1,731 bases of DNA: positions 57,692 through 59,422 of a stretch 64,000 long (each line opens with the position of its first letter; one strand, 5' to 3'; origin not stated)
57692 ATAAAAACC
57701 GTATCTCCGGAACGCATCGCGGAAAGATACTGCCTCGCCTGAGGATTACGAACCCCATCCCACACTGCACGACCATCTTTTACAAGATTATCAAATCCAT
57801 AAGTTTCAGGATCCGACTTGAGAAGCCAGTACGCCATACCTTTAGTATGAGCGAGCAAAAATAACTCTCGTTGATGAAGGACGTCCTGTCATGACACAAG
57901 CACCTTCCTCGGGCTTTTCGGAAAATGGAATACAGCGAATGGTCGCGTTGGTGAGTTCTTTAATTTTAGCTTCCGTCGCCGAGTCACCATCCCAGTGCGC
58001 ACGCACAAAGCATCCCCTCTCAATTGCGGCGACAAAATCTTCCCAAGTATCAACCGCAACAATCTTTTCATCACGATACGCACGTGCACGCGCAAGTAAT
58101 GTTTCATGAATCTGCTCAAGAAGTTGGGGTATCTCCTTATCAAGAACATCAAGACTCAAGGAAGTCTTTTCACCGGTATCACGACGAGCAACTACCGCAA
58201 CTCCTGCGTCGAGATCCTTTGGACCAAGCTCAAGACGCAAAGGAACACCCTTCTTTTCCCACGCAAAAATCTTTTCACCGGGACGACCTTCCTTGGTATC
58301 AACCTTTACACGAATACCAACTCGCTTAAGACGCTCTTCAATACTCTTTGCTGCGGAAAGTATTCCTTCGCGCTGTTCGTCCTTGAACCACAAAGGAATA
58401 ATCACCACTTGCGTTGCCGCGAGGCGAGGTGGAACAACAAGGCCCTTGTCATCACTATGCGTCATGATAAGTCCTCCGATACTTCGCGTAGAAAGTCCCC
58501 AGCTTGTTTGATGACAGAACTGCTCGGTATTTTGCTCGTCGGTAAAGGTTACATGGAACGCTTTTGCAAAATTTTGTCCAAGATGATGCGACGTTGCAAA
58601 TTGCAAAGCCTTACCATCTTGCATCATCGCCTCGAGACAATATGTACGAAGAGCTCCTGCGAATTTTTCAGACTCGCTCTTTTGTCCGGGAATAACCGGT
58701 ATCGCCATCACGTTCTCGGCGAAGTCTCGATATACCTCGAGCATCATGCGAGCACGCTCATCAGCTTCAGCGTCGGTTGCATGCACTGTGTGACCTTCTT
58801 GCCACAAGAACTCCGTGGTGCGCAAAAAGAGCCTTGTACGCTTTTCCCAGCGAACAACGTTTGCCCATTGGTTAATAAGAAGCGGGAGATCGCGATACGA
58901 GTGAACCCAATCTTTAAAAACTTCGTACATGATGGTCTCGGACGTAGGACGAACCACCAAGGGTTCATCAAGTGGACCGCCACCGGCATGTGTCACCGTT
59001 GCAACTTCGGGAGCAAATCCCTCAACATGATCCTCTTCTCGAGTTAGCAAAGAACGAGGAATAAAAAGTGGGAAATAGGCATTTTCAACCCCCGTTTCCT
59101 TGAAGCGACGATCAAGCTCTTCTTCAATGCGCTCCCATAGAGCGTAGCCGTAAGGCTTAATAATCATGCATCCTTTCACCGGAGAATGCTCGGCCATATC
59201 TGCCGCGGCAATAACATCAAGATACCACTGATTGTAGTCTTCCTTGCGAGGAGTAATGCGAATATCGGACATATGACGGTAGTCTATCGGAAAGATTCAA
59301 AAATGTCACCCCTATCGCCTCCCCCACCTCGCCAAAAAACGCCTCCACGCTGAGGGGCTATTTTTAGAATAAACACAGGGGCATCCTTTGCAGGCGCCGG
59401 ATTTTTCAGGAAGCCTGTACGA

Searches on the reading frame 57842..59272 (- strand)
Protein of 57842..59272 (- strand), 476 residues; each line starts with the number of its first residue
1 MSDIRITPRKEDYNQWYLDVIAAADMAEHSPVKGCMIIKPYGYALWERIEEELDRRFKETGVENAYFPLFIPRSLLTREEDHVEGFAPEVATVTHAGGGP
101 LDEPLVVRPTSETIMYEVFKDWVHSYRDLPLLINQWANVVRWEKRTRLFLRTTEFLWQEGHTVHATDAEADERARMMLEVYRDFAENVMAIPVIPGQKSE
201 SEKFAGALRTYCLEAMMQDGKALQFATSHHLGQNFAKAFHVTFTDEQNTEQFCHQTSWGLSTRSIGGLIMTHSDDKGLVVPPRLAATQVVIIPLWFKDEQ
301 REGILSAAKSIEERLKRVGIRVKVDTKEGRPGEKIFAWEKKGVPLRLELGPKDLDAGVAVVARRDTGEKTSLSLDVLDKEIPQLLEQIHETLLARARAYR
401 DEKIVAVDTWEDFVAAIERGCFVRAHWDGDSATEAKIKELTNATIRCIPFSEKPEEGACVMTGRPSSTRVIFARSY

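Call 66: search_protein_families(library=pfam, proteins=[window:57842-59272:-], max_evalue=0.00001)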
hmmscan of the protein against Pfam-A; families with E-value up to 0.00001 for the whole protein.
window:57842-59272:- (476 aa): 3 families
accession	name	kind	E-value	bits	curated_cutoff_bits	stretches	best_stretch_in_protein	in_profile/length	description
PF09180.16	ProRS-C_1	-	2.5e-24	85.6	31.5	1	410-476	1-71/71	Prolyl-tRNA synthetase, C-terminal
PF03129.25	HGTP_anticodon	-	1.9e-19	70.1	21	1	288-382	1-92/94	Anticodon binding domain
PF00587.30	tRNA-synt_2b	-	1.7e-18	67.8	29.3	1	102-266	8-173/179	tRNA synthetase class II core domain (G, H, P, S and T)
